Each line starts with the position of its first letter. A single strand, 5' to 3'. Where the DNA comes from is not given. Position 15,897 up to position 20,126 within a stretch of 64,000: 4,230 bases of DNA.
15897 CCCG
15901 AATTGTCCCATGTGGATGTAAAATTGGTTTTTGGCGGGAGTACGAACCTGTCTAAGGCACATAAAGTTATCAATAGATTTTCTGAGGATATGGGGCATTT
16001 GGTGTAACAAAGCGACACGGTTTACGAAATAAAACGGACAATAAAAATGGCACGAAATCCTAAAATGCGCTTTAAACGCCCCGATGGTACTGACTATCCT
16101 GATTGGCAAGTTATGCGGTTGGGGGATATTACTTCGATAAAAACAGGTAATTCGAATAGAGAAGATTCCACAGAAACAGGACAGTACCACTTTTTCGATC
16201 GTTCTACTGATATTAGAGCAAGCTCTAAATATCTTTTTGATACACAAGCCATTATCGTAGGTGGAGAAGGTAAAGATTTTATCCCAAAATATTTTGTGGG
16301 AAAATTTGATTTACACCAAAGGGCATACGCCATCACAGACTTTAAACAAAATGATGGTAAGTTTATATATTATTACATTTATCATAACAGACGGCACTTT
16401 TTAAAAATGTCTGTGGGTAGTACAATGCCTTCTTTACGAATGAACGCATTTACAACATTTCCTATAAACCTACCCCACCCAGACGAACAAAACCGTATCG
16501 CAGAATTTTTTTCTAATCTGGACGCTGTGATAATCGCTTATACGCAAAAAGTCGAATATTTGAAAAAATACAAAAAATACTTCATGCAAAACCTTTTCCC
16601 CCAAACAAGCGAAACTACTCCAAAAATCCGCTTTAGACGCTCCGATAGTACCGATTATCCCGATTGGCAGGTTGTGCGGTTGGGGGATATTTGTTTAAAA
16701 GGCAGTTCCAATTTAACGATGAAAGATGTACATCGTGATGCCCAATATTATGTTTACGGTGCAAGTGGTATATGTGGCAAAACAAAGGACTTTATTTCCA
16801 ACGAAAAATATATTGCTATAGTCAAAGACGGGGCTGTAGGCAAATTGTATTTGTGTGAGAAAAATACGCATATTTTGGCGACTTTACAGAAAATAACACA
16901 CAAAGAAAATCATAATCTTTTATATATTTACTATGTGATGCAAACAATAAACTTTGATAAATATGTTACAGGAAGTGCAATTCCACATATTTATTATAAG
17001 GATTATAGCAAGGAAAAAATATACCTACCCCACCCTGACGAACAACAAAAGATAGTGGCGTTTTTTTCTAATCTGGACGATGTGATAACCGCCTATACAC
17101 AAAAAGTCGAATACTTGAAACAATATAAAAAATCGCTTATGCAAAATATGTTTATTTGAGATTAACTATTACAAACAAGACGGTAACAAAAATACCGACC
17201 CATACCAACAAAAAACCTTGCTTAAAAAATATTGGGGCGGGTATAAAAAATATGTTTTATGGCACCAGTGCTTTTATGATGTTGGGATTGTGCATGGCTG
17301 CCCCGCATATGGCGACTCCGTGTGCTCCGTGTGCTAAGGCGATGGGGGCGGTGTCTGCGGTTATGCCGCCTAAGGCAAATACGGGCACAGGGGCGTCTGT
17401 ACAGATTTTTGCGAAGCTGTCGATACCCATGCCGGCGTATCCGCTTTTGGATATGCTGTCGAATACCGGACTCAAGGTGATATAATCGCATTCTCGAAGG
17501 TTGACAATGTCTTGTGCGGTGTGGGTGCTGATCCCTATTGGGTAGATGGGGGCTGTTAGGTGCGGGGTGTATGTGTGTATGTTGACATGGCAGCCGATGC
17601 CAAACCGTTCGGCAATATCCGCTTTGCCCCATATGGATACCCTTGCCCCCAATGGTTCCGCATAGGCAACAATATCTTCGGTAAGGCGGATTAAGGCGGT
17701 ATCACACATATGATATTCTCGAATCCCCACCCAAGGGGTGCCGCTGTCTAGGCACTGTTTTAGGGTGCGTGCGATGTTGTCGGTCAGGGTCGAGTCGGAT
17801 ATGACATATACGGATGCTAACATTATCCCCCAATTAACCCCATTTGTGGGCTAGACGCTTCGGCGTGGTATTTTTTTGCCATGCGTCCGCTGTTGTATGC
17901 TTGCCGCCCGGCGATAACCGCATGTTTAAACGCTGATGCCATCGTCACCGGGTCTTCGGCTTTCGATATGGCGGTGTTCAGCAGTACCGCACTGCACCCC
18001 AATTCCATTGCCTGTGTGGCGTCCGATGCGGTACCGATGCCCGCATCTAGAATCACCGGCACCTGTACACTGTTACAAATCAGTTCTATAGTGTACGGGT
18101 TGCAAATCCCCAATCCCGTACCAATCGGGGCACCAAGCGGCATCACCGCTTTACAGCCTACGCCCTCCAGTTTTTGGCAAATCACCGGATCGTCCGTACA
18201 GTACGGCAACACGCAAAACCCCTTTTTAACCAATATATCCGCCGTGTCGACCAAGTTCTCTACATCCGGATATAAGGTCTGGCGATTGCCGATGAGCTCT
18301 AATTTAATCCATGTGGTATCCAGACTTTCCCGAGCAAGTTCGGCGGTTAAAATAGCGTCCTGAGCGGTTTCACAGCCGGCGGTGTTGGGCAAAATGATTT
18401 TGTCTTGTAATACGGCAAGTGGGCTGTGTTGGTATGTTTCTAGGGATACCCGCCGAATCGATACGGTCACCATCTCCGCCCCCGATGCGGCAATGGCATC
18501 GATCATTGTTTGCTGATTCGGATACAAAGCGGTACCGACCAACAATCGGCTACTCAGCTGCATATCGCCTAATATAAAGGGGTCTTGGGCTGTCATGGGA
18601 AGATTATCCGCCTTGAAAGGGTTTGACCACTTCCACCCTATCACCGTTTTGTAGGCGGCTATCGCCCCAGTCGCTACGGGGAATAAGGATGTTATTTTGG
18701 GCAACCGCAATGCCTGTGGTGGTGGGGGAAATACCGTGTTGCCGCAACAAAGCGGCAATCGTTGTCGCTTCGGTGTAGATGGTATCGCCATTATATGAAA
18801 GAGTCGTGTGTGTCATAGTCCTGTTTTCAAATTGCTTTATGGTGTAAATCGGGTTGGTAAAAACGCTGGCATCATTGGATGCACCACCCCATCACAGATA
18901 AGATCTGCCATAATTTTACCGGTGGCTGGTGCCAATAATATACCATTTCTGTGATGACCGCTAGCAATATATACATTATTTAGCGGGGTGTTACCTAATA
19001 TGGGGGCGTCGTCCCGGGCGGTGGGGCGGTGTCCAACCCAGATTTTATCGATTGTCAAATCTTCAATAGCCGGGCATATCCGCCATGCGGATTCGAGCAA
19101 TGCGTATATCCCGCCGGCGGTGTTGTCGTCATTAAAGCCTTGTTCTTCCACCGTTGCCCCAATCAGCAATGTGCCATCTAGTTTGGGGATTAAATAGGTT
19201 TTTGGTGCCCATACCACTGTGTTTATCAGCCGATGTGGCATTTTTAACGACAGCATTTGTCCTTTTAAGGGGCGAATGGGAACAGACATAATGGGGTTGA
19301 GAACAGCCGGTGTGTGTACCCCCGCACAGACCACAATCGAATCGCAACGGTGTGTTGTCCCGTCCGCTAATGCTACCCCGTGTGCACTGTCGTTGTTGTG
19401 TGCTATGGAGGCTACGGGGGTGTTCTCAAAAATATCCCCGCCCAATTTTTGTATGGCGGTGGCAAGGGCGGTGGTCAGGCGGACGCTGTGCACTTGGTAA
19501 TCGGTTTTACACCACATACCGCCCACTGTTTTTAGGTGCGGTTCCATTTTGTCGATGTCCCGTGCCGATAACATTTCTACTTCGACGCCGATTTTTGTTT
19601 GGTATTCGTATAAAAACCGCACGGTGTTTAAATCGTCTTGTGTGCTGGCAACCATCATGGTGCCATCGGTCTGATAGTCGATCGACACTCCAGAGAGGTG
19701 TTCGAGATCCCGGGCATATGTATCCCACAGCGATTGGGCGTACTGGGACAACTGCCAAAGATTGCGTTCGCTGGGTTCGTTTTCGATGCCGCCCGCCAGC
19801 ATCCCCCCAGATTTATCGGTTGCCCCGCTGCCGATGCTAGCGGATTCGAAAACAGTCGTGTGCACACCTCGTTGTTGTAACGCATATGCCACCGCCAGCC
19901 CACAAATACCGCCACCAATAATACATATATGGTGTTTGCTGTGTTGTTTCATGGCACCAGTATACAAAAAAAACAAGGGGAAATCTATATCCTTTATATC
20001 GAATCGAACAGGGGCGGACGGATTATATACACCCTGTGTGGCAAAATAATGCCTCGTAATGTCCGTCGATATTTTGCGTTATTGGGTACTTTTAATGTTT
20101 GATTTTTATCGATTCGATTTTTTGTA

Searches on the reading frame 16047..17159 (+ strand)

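Call 10: search_protein_families(library=pfam, proteins=[window:16047-17159:+], max_evalue=0.001)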
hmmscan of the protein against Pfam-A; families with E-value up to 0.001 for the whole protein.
window:16047-17159:+ (370 aa): 2 families
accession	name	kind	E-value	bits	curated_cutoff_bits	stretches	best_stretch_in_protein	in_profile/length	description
PF01420.25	Methylase_S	-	5.6e-38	131.2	22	2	19-167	3-160/168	Type I restriction modification DNA specificity domain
PF22105.2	DUF6943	-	0.00093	19.8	27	0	285-366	43-130/131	Family of unknown function (DUF6943)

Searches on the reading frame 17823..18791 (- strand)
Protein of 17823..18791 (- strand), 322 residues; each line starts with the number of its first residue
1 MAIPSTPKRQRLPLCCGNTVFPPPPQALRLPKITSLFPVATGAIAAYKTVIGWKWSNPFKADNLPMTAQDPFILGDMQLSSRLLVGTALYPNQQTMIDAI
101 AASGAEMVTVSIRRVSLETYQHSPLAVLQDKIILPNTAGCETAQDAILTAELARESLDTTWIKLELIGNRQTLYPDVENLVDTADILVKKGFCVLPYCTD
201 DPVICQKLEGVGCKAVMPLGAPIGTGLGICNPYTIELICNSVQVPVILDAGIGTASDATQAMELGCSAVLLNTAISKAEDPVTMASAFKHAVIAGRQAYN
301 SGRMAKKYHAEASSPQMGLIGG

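Call 30: search_protein_families(library=pfam, proteins=[window:17823-18791:-], max_evalue=0.001)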
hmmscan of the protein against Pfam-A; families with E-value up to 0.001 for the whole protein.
window:17823-18791:- (322 aa): 2 families
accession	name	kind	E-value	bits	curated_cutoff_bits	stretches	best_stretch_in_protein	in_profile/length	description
PF05690.20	ThiG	-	1.2e-102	342.9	23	1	74-315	2-247/247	Thiazole biosynthesis protein ThiG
PF00977.27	His_biosynth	-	1.8e-05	24.8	23.6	1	234-289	64-120/228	Histidine biosynthesis protein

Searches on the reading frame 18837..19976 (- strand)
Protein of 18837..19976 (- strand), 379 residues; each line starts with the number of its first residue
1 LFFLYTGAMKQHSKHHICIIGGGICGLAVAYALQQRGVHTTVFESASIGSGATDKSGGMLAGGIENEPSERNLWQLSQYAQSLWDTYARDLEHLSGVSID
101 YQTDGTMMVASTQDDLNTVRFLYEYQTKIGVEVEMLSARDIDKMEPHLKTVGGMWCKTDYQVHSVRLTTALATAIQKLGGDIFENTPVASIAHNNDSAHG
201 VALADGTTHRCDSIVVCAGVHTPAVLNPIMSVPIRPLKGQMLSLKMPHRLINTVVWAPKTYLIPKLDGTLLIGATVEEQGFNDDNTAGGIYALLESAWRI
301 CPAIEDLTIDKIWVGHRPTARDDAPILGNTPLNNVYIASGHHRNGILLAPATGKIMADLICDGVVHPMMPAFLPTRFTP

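Call 30: search_protein_families(library=pfam, proteins=[window:18837-19976:-], max_evalue=0.001)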
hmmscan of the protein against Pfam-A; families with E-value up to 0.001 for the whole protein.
window:18837-19976:- (379 aa): 10 families
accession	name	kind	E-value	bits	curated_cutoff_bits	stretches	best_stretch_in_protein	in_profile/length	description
PF01266.30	DAO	-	3.9e-80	270.5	27.9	1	17-359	2-353/353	FAD dependent oxidoreductase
PF00890.30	FAD_binding_2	-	9.5e-09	35.4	20.4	1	18-218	3-200/414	FAD binding domain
PF07992.20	Pyr_redox_2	-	1.1e-08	35.3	26.1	1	16-49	2-31/291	Pyridine nucleotide-disulphide oxidoreductase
PF01593.30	Amino_oxidase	-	1.8e-08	34.5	19.8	1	167-224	206-260/443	Flavin containing amine oxidoreductase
PF03486.20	HI0933_like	-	8.9e-08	32.3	50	0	145-220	92-164/244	HI0933-like protein Rossmann domain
PF13450.12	NAD_binding_8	-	3.2e-07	30.9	21.9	1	19-51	1-33/68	NAD(P)-binding Rossmann-like domain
PF01494.25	FAD_binding_3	-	1e-06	28.7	22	0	16-47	3-34/349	FAD binding domain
PF00070.33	Pyr_redox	-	3e-05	24.9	22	0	16-46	1-31/82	Pyridine nucleotide-disulphide oxidoreductase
PF01946.23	Thi4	-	0.0001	22.1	26.2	1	7-60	10-63/235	Thi4 family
PF13738.12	Pyr_redox_3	-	0.00042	20.1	30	0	19-49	2-33/305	Pyridine nucleotide-disulphide oxidoreductase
